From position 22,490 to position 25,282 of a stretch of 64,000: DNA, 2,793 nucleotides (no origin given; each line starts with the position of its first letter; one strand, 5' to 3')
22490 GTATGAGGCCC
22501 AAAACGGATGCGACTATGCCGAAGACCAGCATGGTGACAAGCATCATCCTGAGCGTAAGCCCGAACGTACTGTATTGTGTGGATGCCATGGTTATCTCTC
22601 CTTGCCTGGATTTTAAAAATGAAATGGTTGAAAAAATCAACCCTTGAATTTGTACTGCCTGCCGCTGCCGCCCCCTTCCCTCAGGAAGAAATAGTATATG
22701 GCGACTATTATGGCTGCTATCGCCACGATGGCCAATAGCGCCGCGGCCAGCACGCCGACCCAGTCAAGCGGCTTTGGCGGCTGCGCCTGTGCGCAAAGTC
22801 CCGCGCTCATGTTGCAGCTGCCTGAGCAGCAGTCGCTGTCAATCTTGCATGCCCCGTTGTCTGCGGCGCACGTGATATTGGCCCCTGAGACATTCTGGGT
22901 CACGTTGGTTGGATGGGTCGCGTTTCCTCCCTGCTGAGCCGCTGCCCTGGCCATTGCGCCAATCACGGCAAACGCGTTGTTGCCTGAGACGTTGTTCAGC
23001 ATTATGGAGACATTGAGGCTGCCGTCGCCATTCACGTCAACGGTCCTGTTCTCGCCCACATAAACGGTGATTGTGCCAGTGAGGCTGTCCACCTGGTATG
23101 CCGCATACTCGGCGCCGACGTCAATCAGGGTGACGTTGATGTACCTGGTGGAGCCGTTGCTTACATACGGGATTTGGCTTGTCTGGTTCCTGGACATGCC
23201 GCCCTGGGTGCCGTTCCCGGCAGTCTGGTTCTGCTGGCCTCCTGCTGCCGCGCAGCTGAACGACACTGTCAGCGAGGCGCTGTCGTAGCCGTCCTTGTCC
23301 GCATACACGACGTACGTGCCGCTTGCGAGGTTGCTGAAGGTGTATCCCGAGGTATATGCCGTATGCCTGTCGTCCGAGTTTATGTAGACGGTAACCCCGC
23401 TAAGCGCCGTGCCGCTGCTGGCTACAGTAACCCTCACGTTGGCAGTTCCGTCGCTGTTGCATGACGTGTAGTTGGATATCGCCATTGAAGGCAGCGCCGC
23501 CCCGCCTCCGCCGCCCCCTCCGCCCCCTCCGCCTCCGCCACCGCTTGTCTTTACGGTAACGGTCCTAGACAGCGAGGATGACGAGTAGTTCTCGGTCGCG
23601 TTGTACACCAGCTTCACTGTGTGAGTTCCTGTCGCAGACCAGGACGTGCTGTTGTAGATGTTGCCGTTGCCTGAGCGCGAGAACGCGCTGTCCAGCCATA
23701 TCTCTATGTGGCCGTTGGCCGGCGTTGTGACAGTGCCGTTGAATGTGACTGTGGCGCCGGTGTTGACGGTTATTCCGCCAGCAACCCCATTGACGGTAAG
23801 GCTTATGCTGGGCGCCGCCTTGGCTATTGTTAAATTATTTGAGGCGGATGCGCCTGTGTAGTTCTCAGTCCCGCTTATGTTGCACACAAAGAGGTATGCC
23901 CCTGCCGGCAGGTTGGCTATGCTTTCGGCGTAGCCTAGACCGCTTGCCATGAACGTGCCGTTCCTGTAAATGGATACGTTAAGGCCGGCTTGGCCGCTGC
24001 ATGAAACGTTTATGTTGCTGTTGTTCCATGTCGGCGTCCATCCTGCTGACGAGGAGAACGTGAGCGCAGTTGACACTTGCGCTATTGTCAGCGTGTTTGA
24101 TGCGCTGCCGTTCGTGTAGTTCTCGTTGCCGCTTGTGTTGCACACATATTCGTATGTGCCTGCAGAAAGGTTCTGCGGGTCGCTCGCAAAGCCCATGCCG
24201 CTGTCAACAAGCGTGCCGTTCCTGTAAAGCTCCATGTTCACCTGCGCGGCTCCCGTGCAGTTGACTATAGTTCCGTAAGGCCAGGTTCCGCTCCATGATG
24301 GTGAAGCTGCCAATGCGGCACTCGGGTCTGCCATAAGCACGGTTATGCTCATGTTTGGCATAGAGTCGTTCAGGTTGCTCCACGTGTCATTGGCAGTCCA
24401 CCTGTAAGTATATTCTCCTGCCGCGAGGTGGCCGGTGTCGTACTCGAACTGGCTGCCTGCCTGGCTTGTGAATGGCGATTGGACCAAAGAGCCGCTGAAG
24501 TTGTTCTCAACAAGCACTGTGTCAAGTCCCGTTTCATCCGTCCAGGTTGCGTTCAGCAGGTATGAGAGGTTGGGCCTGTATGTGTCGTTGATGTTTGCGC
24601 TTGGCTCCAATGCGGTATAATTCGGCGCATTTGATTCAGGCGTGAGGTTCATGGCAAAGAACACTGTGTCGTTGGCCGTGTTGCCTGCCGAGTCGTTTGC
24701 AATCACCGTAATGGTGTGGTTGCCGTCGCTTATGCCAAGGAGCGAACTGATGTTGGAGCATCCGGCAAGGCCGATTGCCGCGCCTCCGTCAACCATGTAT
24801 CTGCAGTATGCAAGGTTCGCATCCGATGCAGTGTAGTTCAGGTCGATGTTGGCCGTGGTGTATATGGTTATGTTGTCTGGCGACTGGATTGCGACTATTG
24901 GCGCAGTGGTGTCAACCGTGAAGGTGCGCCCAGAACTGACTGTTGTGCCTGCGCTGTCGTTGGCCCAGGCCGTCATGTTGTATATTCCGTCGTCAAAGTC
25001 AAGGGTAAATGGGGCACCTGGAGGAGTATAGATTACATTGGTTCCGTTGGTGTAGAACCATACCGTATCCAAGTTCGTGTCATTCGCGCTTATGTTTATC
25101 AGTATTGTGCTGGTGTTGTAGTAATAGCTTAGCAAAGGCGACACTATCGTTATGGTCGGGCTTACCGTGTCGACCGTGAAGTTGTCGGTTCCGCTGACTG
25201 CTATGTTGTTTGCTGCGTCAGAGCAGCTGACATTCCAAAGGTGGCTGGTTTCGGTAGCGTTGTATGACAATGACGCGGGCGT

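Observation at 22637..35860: Giant (about 4,400 aa) multidomain surface protein with an embedded subtilisin, RCC1 propeller and about 25 sequon-saturated Ig-like repeats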

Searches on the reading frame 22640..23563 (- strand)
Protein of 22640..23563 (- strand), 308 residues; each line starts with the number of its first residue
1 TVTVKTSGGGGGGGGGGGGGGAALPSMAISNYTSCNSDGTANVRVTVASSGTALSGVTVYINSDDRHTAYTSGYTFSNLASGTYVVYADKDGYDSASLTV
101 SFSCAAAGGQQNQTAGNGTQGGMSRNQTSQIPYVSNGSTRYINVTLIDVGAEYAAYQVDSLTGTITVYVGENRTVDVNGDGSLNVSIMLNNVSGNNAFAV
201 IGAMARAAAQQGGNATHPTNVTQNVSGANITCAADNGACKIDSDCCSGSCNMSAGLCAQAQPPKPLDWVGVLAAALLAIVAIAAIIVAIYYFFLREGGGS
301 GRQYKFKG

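Call 24: search_protein_families(library=pfam, proteins=[window:22640-23563:-], max_evalue=1)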
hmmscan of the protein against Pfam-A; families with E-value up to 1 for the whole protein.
window:22640-23563:- (308 aa): 8 families
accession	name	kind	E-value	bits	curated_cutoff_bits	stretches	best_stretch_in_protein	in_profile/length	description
PF13620.12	CarboxypepD_reg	-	2.4e-05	25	32.3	1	43-100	4-67/82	Carboxypeptidase regulatory-like domain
PF12985.13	DUF3869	-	0.0027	18.3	24.5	1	44-109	11-75/85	Domain of unknown function (DUF3869)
PF13715.12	CarbopepD_reg_2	-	0.019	15.4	32.2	1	45-102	5-64/88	CarboxypepD_reg-like domain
PF02950.22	Conotoxin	-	0.035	15.5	25.1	1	223-257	41-74/75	Conotoxin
PF23623.1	GBD_IRG7_N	-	0.041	14.5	27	1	55-93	46-83/95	IRG7 N-terminal galactose binding domain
PF11703.13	UPF0506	-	0.042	14.7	23.2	1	221-251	24-54/59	UPF0506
PF06024.17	Orf78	-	0.053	14.2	29.4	1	271-294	63-86/101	Orf78 (ac78)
PF08308.17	PEGA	-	0.13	12.7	20.8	1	55-102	11-55/71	PEGA domain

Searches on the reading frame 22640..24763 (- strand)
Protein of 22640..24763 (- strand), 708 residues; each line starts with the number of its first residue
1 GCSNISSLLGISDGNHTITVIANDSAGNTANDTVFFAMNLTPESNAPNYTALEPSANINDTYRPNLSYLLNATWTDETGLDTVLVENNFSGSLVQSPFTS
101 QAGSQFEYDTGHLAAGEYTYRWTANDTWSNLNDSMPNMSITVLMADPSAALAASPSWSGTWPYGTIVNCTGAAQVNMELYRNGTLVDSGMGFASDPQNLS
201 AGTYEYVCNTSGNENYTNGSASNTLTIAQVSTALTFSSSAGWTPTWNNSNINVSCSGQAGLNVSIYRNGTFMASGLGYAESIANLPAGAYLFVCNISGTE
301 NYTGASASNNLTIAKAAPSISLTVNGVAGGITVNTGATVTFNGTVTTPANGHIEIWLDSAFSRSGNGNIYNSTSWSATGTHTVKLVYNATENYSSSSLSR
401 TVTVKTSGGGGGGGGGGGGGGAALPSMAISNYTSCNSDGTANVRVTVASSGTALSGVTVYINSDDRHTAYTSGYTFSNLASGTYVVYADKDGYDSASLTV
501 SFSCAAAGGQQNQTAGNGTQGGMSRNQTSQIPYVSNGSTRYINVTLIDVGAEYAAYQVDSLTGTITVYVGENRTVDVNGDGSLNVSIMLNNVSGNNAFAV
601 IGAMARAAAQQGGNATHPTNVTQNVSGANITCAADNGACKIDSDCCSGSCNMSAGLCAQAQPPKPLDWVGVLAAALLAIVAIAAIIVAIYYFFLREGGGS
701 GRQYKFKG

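Call 80: search_protein_families(library=ncbifam, proteins=[window:22640-24763:-], max_evalue=0.01)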
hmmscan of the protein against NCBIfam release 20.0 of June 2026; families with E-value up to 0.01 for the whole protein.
window:22640-24763:- (708 aa): 1 family
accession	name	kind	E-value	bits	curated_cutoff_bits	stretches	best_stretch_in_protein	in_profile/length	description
NF041554.1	SA1362_fam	subfamily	0.0025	17.9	42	1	675-705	30-60/70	SA1362 family protein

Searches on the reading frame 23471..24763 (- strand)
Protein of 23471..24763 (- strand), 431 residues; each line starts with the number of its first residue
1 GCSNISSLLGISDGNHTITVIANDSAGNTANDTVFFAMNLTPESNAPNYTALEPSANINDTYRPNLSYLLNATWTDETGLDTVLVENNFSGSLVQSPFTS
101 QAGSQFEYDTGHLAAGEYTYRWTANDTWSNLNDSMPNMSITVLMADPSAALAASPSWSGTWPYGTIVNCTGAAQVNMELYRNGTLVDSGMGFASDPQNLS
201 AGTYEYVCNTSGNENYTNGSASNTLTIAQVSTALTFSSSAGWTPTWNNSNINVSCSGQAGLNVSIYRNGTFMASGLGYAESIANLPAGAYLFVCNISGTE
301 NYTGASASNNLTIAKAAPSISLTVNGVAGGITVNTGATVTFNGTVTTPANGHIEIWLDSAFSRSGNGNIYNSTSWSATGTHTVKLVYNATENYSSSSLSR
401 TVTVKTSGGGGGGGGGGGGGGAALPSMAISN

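Call 24: search_protein_families(library=pfam, proteins=[window:23471-24763:-], max_evalue=1)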
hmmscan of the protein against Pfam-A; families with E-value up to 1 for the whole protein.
window:23471-24763:- (431 aa): 9 families
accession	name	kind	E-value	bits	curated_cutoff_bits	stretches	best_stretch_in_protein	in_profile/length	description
PF22058.2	X25_BaPul_like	-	6.3e-07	29.8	27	2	102-144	31-71/87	Pullulanase X25 domain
PF19077.6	Big_13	-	1.3e-06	29.3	27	2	11-33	72-94/102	Bacterial Ig-like domain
PF16640.11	Big_3_5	-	2e-05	25.5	35.5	1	332-404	7-87/88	Bacterial Ig-like domain (group 3)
PF13750.12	Big_3_3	-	0.0012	19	27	0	282-335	9-64/157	Bacterial Ig-like domain (group 3)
PF17656.6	ChapFlgA_N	-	0.01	16.6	27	1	217-264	23-70/77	FlgA N-terminal domain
PF16967.11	TcfC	-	0.021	14.9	29.4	0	345-361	7-23/68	E-set like domain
PF09136.16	Glucodextran_B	-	0.034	14.5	27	1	9-34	52-77/83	Glucodextranase, domain B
PF11589.14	DUF3244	-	0.15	12.5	25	0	82-126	43-87/96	Domain of unknown function (DUF3244)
PF18962.6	Por_Secre_tail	-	0.17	12.6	27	0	87-126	27-66/75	Secretion system C-terminal sorting domain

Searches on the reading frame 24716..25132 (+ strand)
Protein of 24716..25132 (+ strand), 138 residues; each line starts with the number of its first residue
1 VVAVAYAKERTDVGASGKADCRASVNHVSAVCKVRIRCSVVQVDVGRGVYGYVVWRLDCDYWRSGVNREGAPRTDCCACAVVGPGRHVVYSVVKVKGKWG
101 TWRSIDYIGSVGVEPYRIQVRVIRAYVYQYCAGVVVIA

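Call 90: search_protein_families(library=pfam, proteins=[window:24716-25132:+], max_evalue=0.01)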
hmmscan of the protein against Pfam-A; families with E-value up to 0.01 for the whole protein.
window:24716-25132:+ (138 aa): 0 families
